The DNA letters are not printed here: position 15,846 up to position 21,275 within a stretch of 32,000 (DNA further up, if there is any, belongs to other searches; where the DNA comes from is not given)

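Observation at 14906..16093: A 594-bp tandem duplication carries a lipoprotein gene together with the 3' tip of the giant TGase gene, leaving an orphan C-terminal relic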

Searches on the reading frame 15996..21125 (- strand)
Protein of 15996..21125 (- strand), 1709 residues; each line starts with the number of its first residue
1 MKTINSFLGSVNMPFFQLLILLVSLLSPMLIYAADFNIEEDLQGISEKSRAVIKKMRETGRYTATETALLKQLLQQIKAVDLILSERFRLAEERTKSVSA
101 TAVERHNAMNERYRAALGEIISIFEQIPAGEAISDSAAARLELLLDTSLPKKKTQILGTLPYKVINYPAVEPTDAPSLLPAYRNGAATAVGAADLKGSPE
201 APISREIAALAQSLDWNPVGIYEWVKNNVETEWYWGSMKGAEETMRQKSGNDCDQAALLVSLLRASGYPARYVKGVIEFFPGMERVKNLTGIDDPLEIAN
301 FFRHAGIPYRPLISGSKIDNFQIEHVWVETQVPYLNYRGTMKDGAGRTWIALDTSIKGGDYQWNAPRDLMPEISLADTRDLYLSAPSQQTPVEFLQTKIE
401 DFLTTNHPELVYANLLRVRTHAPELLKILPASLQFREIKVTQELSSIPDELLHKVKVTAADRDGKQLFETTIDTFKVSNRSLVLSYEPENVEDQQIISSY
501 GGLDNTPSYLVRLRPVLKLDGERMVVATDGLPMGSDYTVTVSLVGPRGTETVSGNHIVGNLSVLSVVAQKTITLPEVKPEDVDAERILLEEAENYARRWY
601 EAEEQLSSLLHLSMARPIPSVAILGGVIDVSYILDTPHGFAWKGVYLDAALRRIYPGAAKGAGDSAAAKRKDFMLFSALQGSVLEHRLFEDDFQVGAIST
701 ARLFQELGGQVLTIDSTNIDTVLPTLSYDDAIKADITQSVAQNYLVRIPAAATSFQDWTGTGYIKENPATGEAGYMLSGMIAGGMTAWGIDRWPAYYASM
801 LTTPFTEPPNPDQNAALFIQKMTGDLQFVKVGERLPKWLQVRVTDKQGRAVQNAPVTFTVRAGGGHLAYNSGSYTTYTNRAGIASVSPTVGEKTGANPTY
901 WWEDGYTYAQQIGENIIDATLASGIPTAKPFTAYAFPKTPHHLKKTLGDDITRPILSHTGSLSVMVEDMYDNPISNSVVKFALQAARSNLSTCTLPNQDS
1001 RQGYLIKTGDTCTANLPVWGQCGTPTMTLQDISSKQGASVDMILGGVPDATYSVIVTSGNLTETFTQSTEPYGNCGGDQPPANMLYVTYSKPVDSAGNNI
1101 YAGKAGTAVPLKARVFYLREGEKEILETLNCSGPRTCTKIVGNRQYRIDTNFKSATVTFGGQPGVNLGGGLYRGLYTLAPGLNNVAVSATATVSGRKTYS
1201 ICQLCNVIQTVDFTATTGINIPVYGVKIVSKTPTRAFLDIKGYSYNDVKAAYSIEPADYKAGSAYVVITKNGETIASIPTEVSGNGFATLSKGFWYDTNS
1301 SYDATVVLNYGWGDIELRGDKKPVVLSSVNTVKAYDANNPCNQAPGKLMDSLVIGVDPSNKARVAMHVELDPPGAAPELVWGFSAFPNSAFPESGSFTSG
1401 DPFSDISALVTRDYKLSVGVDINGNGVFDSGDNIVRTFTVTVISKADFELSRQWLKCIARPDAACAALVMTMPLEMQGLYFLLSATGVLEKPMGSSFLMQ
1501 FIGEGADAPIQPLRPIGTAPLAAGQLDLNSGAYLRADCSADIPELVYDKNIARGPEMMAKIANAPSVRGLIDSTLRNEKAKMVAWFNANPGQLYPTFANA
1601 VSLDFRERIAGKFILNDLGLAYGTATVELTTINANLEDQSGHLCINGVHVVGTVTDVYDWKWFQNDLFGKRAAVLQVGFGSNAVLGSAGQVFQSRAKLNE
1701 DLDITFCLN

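Call 9: search_protein_families(library=pfam, proteins=[window:15996-21125:-], max_evalue=0.01)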
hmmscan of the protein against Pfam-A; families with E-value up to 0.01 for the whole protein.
window:15996-21125:- (1709 aa): 3 families
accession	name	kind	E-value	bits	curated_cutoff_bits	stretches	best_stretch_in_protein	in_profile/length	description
PF01841.26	Transglut_core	-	9.7e-12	45.6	23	1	220-277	20-79/108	Transglutaminase-like superfamily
PF02369.22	Big_1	-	2e-06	28.3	34.9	1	839-889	21-67/93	Bacterial Ig-like domain (group 1)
PF17789.7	MG4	-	0.00047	20.8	24.7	0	835-887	14-59/95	Macroglobulin domain MG4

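Call 10: search_protein_families(library=ncbifam, proteins=[window:15996-21125:-], max_evalue=0.01)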
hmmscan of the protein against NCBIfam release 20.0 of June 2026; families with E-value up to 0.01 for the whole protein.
window:15996-21125:- (1709 aa): 0 families
